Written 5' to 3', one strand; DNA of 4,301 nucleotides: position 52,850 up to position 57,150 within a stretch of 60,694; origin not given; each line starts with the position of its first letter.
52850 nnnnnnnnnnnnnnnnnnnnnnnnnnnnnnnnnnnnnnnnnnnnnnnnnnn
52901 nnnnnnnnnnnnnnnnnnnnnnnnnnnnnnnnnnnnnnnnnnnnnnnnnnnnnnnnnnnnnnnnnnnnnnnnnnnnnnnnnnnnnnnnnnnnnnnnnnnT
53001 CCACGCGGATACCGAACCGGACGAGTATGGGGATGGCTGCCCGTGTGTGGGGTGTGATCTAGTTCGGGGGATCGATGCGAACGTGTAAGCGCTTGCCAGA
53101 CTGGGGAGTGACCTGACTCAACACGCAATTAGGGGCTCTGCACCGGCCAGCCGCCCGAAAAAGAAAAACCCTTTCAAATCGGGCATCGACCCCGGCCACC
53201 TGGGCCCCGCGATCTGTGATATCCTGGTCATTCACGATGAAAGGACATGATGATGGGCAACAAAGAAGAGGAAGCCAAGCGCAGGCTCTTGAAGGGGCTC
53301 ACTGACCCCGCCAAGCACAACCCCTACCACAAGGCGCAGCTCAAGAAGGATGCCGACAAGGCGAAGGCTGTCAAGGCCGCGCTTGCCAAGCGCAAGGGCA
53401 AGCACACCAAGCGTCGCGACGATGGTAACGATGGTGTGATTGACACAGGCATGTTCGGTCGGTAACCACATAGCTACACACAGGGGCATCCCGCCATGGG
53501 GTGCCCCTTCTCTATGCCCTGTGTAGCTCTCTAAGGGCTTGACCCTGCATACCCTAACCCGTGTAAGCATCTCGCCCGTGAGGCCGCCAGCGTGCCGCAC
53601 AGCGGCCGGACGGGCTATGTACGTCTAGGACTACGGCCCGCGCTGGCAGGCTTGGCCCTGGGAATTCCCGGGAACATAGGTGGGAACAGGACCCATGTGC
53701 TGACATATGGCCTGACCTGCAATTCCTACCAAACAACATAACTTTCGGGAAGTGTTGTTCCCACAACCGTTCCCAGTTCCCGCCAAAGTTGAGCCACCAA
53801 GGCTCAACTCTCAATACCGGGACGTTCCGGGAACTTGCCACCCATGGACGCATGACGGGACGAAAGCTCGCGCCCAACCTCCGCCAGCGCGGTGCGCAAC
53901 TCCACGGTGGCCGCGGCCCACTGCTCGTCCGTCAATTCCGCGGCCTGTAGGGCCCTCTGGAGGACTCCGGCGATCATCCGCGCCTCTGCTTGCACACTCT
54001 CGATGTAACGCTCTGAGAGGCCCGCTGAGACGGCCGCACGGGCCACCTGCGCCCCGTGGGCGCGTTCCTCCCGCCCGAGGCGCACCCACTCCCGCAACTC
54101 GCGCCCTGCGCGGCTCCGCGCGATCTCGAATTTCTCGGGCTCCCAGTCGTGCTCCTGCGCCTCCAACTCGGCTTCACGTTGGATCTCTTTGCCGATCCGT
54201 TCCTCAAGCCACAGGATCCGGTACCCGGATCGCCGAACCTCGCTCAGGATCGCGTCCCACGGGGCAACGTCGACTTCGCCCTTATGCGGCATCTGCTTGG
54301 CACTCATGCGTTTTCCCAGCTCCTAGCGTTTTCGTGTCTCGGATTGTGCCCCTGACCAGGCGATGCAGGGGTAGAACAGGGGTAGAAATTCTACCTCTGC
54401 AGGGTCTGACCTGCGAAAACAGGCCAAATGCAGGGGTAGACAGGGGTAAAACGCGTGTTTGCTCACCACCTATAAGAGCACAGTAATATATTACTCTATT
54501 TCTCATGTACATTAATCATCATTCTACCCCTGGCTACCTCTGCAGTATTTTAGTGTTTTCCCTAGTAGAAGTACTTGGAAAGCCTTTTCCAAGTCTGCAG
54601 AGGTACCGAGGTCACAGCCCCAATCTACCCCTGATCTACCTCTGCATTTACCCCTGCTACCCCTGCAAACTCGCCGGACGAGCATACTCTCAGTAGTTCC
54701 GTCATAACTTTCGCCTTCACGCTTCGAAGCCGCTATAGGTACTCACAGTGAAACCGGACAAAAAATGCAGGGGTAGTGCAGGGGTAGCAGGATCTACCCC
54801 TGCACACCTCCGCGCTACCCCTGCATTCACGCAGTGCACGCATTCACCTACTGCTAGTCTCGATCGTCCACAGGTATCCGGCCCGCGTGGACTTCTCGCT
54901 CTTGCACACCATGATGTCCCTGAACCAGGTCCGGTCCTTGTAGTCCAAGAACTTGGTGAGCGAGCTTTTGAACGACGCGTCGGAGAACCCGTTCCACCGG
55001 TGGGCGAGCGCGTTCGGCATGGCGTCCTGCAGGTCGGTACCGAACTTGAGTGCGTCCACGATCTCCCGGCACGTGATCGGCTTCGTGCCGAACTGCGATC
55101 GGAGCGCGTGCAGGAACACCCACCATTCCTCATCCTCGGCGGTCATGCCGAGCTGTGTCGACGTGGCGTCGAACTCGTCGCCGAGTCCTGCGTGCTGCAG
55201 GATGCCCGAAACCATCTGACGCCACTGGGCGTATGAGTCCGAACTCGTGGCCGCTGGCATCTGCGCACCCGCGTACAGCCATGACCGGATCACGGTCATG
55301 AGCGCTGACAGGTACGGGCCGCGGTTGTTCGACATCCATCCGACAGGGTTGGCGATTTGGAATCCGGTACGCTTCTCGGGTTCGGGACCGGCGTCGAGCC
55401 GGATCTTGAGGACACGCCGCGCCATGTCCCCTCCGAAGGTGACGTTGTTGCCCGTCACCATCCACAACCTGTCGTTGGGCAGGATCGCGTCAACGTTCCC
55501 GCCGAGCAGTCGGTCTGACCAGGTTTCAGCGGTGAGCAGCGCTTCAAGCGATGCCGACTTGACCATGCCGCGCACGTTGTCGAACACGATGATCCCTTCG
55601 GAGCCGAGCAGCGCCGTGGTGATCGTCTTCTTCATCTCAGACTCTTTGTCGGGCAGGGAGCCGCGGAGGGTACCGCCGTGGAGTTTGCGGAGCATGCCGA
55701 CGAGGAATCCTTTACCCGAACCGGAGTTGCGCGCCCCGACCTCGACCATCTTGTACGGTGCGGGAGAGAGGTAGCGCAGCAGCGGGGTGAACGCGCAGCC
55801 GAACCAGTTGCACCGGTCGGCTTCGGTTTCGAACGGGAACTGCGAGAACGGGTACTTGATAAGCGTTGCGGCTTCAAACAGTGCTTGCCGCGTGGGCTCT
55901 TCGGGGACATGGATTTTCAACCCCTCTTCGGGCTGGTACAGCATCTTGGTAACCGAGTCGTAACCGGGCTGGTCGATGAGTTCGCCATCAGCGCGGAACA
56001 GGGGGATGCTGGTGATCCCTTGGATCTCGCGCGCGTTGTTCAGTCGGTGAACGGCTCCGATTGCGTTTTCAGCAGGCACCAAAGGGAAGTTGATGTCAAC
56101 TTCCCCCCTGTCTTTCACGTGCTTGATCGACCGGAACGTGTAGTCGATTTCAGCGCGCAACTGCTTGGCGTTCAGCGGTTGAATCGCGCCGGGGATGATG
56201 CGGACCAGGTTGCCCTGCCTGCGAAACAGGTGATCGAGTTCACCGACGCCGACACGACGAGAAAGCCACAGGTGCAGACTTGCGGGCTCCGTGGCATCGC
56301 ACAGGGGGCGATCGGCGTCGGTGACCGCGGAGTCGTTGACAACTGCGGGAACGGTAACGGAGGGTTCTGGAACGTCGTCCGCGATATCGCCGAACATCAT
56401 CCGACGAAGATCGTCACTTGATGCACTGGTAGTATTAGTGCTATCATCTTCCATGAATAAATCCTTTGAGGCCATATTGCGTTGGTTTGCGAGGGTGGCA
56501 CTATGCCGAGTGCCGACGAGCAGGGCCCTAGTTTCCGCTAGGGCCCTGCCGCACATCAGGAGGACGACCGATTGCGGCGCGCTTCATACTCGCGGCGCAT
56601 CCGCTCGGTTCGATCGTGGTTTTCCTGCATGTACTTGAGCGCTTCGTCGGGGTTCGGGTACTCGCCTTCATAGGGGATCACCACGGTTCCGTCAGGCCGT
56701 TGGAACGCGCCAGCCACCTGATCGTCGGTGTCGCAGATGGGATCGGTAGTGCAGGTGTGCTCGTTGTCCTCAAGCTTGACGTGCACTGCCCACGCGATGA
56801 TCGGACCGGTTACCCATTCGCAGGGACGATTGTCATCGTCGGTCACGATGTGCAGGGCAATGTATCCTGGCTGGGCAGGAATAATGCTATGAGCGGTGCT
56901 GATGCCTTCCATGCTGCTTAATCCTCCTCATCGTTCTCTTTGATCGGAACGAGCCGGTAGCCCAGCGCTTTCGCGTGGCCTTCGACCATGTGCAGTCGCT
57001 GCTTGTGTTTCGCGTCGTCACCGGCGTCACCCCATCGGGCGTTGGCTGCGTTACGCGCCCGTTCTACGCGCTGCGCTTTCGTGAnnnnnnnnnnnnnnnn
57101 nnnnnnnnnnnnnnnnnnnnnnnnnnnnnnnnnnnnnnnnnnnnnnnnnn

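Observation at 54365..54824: Iteron field with AT-rich core: probable origin of replication between the helicase gene and a 167-aa helical protein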

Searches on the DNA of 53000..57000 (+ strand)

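Call 6: search_dna_similar(query=window:53000-57000:+, collection=phages, mode=near, max_rows=30)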
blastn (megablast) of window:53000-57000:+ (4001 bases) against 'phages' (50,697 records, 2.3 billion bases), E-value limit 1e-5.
No match.

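Call 60: search_rna_families(source=window, start=54200, end=54950, threshold=evalue, max_evalue=1)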
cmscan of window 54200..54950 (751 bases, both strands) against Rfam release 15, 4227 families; matches with E-value up to 1: 4.
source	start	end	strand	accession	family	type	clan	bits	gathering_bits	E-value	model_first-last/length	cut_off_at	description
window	54432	54531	-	RF00333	snoZ157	Gene; snRNA; snoRNA; CD-box;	CL00063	21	55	0.2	1-100/100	no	Small nucleolar RNA Z157/R69/R10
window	54767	54824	+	RF00707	mir-197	Gene; miRNA;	-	20.7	74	0.9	1-75/75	no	mir-197 microRNA precursor family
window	54762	54827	-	RF03636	MIR4376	Gene; miRNA;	-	20.5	60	0.17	1-88/88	no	MIR4376 microRNA precursor family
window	54764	54827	-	RF00690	MIR408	Gene; miRNA;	-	20.1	64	0.032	22-104/126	no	MIR408 microRNA precursor family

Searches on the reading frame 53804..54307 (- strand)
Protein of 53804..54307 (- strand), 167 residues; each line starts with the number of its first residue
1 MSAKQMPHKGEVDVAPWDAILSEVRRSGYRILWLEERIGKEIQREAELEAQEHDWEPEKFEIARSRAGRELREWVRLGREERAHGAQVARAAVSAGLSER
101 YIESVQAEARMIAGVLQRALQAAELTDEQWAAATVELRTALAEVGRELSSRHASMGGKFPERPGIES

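Call 10: search_protein_families(library=pfam, proteins=[window:53804-54307:-], max_evalue=0.01)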
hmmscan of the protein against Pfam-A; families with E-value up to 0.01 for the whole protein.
window:53804-54307:- (167 aa): 0 families

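Call 11: search_protein_families(library=phrogs, proteins=[window:53804-54307:-], max_evalue=0.01)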
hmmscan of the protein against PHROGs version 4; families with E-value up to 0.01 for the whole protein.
window:53804-54307:- (167 aa): 1 family
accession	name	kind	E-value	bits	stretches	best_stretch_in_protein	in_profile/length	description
phrog_3678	-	unknown function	2.9e-08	34.8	1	13-143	70-210/213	-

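Call 13: search_dna_similar(query=window:53804-54307:-, collection=phages, mode=protein, max_rows=25, max_evalue=0.001)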
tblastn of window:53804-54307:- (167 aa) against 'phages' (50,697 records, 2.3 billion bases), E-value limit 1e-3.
Records with a match: 3; places in all: 3; records where one place covers at least 80% of the query: 0.
Best place of each record, by identity: <60% 3.
By first word of the organism name: Arthrobacter 3.
By host as written in the record: Arthrobacter globiformis NRRL B-2979 SEA 2; Arthrobacter globiformis B-2979 1.
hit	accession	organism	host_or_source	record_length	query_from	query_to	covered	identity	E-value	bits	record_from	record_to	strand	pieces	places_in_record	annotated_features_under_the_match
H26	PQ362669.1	Arthrobacter phage Kukla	Arthrobacter globiformis B-2979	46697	12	129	71%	32.8%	5e-8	57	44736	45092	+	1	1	82: hypothetical protein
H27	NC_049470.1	Arthrobacter phage TripleJ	Arthrobacter globiformis NRRL B-2979 SEA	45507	12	129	71%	32.0%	5e-7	54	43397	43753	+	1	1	81: hypothetical protein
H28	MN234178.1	Arthrobacter phage TripleJ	Arthrobacter globiformis NRRL B-2979 SEA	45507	12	129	71%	32.0%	5e-7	54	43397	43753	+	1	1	81: hypothetical protein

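Call 55: search_protein_families(library=ncbifam, proteins=[window:53804-54307:-], max_evalue=0.1)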
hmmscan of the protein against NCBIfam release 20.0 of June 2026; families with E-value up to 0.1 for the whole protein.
window:53804-54307:- (167 aa): 1 family
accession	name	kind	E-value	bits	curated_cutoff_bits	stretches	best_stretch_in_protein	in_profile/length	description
NF004070.0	PRK05580.2-2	equivalog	0.0087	14.2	921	1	43-141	115-212/729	primosomal protein N'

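Call 79: search_solved_structures(query=A4, max_evalue=10)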
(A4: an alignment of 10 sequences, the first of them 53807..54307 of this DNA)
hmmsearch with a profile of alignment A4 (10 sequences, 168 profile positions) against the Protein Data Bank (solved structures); distinct sequences matched with E-value up to 10: 4.
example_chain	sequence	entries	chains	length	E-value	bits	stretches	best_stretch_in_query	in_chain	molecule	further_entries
1elr_A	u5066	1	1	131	0.65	13.1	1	59-130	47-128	TPR2A-DOMAIN OF HOP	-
3esk_A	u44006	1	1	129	0.74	12.9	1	59-130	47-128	Stress-induced-phosphoprotein 1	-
2nc9_A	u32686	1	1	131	0.75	12.9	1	59-130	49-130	Stress-induced-phosphoprotein 1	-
8uao_A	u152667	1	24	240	8.8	9.4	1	109-151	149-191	DpHF18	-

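Call 80: search_protein_families(library=pfam, alignment_id=A4, max_evalue=1)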
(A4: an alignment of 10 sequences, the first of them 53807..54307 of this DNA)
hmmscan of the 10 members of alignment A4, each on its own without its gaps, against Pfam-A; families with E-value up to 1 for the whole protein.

A. member 1, window:53807-54307:- (167 aa): 0 families

B. families by the number of members that match (of 10 scanned): 6 families
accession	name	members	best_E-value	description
PF03258.20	Baculo_FP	3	0.064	Baculovirus FP protein domain 1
PF02113.21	Peptidase_S13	2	0.052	D-Ala-D-Ala carboxypeptidase 3 (S13) family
PF11209.13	LmeA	1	0.023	LmeA-like phospholipid-binding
PF11130.14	TraC_F_IV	1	0.059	TraC protein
PF07275.16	ArdA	1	0.13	Antirestriction protein (ArdA)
PF04013.17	Methyltrn_RNA_2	1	0.13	Putative SAM-dependent RNA methyltransferase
